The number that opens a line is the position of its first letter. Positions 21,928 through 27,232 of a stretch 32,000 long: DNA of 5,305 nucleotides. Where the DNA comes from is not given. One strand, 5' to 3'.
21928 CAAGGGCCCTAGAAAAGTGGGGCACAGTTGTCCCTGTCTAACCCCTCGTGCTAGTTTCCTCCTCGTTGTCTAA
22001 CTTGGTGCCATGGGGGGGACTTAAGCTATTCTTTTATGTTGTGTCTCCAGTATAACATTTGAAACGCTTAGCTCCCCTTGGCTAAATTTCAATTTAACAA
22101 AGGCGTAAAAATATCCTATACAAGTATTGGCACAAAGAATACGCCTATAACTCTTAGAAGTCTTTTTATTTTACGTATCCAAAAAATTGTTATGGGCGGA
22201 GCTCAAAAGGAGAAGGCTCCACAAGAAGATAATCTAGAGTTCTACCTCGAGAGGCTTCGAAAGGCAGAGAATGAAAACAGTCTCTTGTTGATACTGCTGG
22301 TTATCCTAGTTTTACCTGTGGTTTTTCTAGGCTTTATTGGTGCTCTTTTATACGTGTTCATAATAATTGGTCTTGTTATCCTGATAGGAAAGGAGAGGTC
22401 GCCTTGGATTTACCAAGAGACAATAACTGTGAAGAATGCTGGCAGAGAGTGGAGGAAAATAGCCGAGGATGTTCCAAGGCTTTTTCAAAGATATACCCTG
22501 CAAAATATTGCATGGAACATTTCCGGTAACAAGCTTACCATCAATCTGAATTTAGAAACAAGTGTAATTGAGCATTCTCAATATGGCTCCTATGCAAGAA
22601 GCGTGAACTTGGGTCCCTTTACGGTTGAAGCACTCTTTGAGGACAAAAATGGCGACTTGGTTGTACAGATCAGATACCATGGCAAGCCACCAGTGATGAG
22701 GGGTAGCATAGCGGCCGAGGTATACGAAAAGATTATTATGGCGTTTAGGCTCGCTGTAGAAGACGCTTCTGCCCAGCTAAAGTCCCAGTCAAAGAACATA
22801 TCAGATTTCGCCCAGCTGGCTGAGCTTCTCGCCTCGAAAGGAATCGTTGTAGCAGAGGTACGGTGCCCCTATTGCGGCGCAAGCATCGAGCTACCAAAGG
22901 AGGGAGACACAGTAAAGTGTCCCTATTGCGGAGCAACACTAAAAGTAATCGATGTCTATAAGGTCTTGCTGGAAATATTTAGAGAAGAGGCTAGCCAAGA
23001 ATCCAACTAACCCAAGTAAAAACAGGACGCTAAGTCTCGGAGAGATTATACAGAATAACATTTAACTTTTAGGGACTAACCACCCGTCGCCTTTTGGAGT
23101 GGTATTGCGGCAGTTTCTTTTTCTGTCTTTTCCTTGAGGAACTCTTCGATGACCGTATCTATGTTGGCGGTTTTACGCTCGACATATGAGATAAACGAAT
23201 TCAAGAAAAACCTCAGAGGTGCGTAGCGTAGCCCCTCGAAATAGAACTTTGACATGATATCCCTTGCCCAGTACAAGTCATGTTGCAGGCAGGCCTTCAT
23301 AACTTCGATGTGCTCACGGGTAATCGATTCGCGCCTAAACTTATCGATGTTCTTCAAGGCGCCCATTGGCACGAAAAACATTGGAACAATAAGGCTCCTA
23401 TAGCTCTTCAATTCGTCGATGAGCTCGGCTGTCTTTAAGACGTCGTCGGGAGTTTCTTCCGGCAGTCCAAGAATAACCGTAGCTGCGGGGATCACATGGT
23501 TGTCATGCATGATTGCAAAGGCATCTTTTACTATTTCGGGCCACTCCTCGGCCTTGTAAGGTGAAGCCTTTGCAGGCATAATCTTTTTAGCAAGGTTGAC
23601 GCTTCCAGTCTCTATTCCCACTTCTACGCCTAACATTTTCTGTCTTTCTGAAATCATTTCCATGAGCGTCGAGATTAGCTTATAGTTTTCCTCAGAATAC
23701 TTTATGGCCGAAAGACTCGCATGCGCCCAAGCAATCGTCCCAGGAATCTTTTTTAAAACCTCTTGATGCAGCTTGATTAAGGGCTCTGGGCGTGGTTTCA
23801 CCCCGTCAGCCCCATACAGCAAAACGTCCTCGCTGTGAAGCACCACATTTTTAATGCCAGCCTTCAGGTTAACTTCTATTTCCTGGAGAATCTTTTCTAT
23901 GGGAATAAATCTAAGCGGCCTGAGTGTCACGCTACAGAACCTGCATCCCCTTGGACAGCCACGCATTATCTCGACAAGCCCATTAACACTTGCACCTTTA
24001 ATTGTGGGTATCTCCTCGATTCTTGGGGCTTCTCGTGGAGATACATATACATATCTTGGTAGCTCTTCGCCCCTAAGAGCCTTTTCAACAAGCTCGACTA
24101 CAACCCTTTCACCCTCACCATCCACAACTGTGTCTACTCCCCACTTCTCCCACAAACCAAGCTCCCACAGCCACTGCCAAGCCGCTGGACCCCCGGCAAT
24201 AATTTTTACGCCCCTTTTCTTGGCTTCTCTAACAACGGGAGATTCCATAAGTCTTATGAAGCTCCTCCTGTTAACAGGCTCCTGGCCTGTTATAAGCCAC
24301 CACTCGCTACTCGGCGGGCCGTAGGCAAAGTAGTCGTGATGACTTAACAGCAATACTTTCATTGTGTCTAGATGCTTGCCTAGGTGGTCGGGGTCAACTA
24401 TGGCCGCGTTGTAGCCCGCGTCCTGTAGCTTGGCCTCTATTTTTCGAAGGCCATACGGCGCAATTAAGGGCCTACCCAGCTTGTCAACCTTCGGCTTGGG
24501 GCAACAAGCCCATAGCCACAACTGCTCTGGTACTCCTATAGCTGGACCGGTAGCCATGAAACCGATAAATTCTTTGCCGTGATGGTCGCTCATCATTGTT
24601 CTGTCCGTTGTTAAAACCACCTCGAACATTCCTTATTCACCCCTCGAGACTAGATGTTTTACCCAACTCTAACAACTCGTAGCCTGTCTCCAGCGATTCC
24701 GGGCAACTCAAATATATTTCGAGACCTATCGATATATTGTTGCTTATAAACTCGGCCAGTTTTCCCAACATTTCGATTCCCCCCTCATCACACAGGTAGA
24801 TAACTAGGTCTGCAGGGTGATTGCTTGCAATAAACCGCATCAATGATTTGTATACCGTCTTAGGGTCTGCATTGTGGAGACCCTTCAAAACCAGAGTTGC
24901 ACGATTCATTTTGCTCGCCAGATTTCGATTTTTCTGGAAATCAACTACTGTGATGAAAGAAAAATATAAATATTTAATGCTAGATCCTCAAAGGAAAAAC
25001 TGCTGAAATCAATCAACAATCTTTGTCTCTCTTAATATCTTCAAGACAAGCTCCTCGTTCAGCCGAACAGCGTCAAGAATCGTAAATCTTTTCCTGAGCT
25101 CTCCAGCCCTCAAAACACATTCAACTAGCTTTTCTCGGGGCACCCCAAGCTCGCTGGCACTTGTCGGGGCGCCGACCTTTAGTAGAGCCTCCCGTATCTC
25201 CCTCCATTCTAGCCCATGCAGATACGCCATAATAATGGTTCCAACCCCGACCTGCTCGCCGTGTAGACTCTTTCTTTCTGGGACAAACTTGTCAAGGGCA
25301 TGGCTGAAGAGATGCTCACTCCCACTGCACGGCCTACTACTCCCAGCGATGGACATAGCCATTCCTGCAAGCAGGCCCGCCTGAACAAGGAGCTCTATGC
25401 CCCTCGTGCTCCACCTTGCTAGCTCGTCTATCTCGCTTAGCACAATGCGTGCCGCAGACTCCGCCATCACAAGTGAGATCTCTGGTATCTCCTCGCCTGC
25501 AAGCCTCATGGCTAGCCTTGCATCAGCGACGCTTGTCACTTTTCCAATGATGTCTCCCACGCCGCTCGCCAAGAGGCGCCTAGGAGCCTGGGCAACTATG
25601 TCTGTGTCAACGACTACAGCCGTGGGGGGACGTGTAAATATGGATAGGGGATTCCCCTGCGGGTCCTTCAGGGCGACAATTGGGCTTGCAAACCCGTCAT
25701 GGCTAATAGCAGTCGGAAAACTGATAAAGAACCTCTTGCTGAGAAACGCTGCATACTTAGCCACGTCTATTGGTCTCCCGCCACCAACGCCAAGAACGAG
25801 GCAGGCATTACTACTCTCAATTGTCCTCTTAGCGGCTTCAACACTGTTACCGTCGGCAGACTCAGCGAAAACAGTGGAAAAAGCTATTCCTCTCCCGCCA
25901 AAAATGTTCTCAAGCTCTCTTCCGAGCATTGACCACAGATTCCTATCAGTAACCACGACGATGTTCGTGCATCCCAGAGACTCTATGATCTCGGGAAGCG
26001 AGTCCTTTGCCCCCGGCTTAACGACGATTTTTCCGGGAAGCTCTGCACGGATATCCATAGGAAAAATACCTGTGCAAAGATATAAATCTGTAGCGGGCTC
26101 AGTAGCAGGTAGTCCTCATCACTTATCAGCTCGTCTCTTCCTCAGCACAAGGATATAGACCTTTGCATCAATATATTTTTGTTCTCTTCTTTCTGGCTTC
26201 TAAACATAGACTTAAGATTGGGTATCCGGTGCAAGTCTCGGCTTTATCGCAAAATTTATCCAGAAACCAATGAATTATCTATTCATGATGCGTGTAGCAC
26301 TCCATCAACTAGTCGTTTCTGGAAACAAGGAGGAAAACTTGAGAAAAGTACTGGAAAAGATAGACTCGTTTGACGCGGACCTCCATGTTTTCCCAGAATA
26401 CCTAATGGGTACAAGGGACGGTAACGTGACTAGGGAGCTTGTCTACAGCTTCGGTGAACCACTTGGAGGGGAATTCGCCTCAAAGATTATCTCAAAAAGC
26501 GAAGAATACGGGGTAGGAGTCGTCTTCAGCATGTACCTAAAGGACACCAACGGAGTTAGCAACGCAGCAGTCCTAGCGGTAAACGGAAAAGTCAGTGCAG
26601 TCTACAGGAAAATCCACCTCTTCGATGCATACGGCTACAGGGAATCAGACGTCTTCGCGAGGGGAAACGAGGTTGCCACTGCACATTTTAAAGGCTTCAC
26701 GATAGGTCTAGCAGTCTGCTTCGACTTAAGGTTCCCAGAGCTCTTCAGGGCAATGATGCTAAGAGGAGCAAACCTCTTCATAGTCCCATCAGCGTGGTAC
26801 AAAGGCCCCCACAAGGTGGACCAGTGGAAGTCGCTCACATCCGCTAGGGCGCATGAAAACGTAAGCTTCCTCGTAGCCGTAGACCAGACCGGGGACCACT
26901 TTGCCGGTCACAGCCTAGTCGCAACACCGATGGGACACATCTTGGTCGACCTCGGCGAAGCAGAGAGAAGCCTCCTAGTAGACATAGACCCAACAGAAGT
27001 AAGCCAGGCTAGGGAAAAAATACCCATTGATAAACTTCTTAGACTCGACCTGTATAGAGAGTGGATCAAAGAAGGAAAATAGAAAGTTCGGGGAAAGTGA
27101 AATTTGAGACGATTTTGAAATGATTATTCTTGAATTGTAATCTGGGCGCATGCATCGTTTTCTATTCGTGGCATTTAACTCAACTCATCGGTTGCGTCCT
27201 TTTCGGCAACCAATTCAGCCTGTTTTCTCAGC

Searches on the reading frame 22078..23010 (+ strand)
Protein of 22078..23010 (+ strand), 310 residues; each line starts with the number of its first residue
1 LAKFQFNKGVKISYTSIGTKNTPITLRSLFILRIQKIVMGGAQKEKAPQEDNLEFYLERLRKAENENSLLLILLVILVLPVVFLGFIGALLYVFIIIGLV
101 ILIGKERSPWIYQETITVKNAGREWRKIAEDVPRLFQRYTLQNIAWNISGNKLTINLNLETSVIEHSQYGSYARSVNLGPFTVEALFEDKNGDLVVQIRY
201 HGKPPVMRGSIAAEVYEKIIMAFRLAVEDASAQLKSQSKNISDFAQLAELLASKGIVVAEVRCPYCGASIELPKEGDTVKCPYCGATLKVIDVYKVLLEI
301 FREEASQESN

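Call 21: search_protein_families(library=pfam, proteins=[window:22078-23010:+], max_evalue=0.001)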
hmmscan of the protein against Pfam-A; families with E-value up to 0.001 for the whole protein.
window:22078-23010:+ (310 aa): 5 families
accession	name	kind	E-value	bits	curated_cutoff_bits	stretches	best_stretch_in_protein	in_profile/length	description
PF21344.3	Zn_ribbon_LysW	-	8.4e-09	35.4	27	1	261-299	1-42/46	Alpha-aminoadipate carrier protein LysW-like, globular domain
PF13248.11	Zn_ribbon_3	-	6.1e-05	22.8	27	1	260-286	2-24/26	zinc-ribbon domain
PF24463.1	DUF7577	-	8.1e-05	22.6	28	0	260-269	2-11/27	Domain of unknown function (DUF7577)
PF23548.1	Zn_ribbon_FGT1_2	-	0.00021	21.2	27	1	259-291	1-33/35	FORGETTER1 second zinc ribbon domain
PF02591.20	Zn_ribbon_9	-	0.00052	20.5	29.1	0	247-268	14-31/33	C4-type zinc ribbon domain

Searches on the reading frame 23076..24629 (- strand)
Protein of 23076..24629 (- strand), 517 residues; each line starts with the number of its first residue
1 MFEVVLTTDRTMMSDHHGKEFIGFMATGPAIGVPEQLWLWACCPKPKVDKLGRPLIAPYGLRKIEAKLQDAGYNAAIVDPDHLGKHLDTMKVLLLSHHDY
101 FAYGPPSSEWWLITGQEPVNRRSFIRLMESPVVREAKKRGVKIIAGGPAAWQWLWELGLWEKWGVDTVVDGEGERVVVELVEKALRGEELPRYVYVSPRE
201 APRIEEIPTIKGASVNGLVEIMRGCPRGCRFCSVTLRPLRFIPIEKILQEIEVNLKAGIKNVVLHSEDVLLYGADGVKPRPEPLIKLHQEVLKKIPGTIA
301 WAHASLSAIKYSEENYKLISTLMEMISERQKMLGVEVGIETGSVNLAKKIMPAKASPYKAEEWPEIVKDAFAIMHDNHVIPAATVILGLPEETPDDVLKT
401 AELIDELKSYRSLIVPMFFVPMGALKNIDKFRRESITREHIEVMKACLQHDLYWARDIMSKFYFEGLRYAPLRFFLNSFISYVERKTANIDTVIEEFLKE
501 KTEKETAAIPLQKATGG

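Call 21: search_protein_families(library=pfam, proteins=[window:23076-24629:-], max_evalue=0.001)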
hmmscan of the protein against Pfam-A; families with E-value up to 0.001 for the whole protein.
window:23076-24629:- (517 aa): 1 family
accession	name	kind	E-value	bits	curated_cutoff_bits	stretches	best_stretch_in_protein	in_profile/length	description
PF04055.27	Radical_SAM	-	5.1e-14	53.2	29.5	1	219-404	1-166/166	Radical SAM superfamily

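Call 69: search_protein_families(library=ncbifam, proteins=[window:23076-24629:-], max_evalue=0.0001)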
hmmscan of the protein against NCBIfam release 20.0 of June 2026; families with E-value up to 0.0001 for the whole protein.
window:23076-24629:- (517 aa): 13 families
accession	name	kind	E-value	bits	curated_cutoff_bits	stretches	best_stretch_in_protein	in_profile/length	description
TIGR04013.1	B12_SAM_MJ_1487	hypoth_equivalog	7.1e-25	87.6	251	1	132-424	62-350/382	TIGR04013 family B12-binding domain/radical SAM domain-containing protein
TIGR00089.1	TIGR00089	subfamily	4.7e-15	55.3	251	1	159-410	86-321/429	MiaB/RimO family radical SAM methylthiotransferase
TIGR04014.1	B12_SAM_MJ_0865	equivalog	4.3e-14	52.2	360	1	132-408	60-337/434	methyl-coenzyme M reductase glutamine C-methyltransferase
TIGR01574.1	miaB-methiolase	equivalog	1.9e-11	43.7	355.3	1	165-408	95-326/437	tRNA (N6-isopentenyl adenosine(37)-C2)-methylthiotransferase MiaB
TIGR01125.1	TIGR01125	equivalog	3.5e-11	42.8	356.95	1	165-407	90-316/432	30S ribosomal protein S12 methylthiotransferase RimO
TIGR01578.1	MiaB-like-B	hypoth_equivalog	5.3e-11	41.9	314.7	1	175-409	99-314/421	tRNA (N(6)-L-threonylcarbamoyladenosine(37)-C(2))-methylthiotransferase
TIGR01579.1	MiaB-like-C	equivalog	4.4e-09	36.1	357.05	1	133-410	56-321/416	tRNA (N(6)-L-threonylcarbamoyladenosine(37)-C(2))-methylthiotransferase MtaB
TIGR04072.2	rSAM_ladder_B12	equivalog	7.9e-09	34.6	360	1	133-409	90-351/443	lipid biosynthesis B12-binding/radical SAM protein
TIGR04295.1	B12_rSAM_oligo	hypoth_equivalog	1.7e-06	27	400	0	218-265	202-251/422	TIGR04295 family B12-binding domain-containing radical SAM protein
TIGR03960.1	rSAM_fuse_unch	hypoth_equivalog_domain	4.3e-06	25.5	462.3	1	207-266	244-306/605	TIGR03960 family B12-binding radical SAM protein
NF010916.0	PRK14336.1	equivalog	2.3e-05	23.3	606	1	214-408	123-304/418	tRNA (N6-isopentenyl adenosine(37)-C2)-methylthiotransferase MiaB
NF033712.0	B12_rSAM_KedN5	subfamily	5.8e-05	21.5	700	0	133-191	85-141/624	KedN5 family methylcobalamin-dependent radical SAM C-methyltransferase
TIGR02026.1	BchE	equivalog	8.1e-05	21.7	481.35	0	219-253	197-233/497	magnesium-protoporphyrin IX monomethyl ester anaerobic oxidative cyclase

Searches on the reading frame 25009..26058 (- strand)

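Call 21: search_protein_families(library=pfam, proteins=[window:25009-26058:-], max_evalue=0.001)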
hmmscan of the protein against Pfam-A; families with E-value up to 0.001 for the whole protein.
window:25009-26058:- (349 aa): 2 families
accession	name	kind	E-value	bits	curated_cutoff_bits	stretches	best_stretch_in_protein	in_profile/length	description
PF13685.12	Fe-ADH_2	-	1.9e-36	125.7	28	1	12-159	1-149/149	Iron-containing alcohol dehydrogenase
PF00465.25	Fe-ADH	-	1.7e-15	57.4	31.3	1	8-151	1-167/168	Iron-containing alcohol dehydrogenase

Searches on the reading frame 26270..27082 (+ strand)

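Call 69: search_protein_families(library=ncbifam, proteins=[window:26270-27082:+], max_evalue=0.0001)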
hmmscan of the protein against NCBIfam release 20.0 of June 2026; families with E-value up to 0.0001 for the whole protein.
window:26270-27082:+ (270 aa): 9 families
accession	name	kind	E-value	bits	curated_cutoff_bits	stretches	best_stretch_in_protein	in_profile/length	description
NF033621.1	de_GSH_amidase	exception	6.5e-53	179.7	355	1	8-255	1-251/260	deaminated glutathione amidase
NF043013.1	DeGluthAmidYersProt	equivalog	7.6e-26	90.9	500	1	8-258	5-269/278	deaminated glutathione amidase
TIGR03381.1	agmatine_aguB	equivalog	1.7e-24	86.6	410.25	1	8-263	2-277/279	N-carbamoylputrescine amidase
NF010588.0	PRK13981.1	equivalog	7.3e-18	64.3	479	1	6-240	4-245/546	NAD+ synthase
NF040852.1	nitrile_Arch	equivalog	2.1e-16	59.9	500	1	25-250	23-243/262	nitrilase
NF007757.0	PRK10438.1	equivalog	5.1e-13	48.8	249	1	78-252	71-245/256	amidohydrolase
TIGR00546.1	lnt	equivalog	7.3e-13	48.5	132.9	1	115-209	271-385/395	apolipoprotein N-acyltransferase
NF009803.0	PRK13287.1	equivalog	6.9e-11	41.5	406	1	32-251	49-269/333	formamidase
NF009802.0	PRK13286.1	equivalog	4.5e-08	32.4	427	1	37-235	53-253/345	aliphatic amidase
